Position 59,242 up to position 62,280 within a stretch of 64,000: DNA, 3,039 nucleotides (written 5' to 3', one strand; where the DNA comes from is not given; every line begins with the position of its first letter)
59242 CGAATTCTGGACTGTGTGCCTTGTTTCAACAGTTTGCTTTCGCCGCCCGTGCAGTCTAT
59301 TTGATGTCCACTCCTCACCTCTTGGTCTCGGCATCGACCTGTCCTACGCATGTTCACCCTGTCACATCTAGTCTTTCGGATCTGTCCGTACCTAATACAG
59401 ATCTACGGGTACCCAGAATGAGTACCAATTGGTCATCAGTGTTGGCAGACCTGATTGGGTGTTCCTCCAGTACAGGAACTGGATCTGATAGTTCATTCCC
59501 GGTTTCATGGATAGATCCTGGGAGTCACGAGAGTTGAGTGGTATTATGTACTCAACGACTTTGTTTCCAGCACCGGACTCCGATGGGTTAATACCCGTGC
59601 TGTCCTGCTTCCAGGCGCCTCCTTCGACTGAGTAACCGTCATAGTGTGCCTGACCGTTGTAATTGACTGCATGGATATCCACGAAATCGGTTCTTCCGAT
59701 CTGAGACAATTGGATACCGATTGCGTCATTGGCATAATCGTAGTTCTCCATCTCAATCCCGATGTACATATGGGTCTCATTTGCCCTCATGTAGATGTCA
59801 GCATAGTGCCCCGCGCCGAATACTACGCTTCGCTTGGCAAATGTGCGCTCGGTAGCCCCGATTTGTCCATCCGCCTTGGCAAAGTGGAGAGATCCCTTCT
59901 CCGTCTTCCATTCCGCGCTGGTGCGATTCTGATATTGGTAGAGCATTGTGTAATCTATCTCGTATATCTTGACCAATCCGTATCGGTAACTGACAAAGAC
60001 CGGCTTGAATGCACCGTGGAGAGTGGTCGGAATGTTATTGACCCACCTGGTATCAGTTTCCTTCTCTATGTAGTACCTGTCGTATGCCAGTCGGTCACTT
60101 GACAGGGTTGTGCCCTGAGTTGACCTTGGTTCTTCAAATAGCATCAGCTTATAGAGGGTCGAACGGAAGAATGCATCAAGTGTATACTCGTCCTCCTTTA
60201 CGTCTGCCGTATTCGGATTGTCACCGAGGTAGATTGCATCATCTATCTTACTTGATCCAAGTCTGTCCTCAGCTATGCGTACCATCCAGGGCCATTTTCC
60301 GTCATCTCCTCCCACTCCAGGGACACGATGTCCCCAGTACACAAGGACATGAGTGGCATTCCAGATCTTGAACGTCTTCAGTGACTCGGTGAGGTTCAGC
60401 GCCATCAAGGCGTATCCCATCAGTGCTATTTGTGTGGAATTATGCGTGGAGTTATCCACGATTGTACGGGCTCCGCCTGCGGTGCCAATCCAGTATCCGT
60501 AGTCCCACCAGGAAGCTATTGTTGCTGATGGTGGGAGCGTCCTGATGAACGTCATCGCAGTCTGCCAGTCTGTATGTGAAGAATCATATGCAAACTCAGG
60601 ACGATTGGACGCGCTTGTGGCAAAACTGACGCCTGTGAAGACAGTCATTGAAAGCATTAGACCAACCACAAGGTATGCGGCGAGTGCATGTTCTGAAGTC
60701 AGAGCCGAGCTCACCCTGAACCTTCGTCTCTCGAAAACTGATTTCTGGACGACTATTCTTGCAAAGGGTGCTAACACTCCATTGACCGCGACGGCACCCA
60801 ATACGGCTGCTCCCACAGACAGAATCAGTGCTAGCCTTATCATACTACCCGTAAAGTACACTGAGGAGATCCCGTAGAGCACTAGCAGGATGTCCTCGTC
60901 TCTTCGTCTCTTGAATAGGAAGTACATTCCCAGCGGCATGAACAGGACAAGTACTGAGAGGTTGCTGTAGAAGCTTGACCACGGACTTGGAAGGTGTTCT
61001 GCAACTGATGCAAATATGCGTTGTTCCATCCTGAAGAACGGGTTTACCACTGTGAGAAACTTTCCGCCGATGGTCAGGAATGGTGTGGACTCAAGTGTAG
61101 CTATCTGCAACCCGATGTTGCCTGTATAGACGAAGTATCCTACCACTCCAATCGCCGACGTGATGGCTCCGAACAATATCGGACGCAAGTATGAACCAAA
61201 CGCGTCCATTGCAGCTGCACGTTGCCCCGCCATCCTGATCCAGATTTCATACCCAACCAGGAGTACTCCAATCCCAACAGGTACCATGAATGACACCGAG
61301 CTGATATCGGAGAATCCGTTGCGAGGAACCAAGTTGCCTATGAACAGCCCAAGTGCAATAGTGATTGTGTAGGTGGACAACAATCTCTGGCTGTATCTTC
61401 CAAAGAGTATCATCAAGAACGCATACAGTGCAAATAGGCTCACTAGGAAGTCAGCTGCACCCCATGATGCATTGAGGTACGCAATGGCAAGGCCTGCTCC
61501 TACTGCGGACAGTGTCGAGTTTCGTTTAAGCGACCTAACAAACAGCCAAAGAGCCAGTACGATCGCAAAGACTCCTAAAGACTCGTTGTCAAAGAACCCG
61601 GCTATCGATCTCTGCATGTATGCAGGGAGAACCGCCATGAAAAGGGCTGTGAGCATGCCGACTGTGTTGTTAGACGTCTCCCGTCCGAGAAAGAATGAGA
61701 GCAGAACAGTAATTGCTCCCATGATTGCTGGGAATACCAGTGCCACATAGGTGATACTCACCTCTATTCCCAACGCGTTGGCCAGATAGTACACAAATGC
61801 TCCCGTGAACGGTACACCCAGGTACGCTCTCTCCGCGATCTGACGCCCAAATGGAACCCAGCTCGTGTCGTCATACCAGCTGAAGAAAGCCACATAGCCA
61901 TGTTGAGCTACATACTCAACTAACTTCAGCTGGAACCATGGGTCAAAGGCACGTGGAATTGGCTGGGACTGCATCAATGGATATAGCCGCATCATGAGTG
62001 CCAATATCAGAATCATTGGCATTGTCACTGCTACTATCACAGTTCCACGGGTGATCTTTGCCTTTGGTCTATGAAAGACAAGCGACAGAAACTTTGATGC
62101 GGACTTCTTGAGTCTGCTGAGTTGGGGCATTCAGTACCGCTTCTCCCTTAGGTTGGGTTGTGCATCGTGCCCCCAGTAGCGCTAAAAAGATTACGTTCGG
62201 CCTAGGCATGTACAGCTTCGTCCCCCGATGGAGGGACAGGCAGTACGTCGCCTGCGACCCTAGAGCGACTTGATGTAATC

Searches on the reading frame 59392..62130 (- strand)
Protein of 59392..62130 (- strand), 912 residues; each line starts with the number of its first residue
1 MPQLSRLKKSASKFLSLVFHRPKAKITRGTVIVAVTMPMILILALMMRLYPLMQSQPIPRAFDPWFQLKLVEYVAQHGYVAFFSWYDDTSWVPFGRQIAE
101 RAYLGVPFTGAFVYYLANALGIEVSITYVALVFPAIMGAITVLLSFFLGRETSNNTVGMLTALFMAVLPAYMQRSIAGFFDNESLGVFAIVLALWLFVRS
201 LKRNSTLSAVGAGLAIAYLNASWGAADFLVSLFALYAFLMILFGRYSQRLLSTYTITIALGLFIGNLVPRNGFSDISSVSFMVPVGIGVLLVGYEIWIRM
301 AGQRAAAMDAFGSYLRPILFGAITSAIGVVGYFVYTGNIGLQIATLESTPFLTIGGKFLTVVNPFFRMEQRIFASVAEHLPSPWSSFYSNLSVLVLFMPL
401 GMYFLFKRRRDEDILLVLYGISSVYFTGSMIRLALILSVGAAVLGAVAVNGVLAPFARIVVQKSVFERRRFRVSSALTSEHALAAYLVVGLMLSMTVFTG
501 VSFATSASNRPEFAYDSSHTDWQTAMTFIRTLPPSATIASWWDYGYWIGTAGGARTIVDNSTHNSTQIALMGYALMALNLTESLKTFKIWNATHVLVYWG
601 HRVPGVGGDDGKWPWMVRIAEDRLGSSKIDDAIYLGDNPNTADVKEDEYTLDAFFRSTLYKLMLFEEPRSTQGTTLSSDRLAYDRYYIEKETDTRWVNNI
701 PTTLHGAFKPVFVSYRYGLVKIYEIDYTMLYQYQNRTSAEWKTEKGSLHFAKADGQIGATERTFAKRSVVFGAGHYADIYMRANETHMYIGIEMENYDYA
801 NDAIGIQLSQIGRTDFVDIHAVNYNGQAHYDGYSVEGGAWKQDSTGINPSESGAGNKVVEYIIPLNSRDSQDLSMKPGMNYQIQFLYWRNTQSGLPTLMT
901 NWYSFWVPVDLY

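Call 51: search_protein_families(library=pfam, proteins=[window:59392-62130:-])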
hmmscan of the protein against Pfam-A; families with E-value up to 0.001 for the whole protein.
window:59392-62130:- (912 aa): 3 families
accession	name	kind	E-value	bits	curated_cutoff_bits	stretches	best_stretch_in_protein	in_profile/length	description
PF02516.20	STT3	-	9.3e-51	174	24.5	1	31-440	1-400/405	Oligosaccharyl transferase STT3, N-terminal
PF13231.12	PMT_2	-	1.3e-05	25.9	26.1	1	129-264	23-155/160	Dolichyl-phosphate-mannose-protein mannosyltransferase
PF21436.2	STT3-PglB_core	-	0.00021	22.3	23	1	538-577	5-44/131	STT3/PglB/AglB core domain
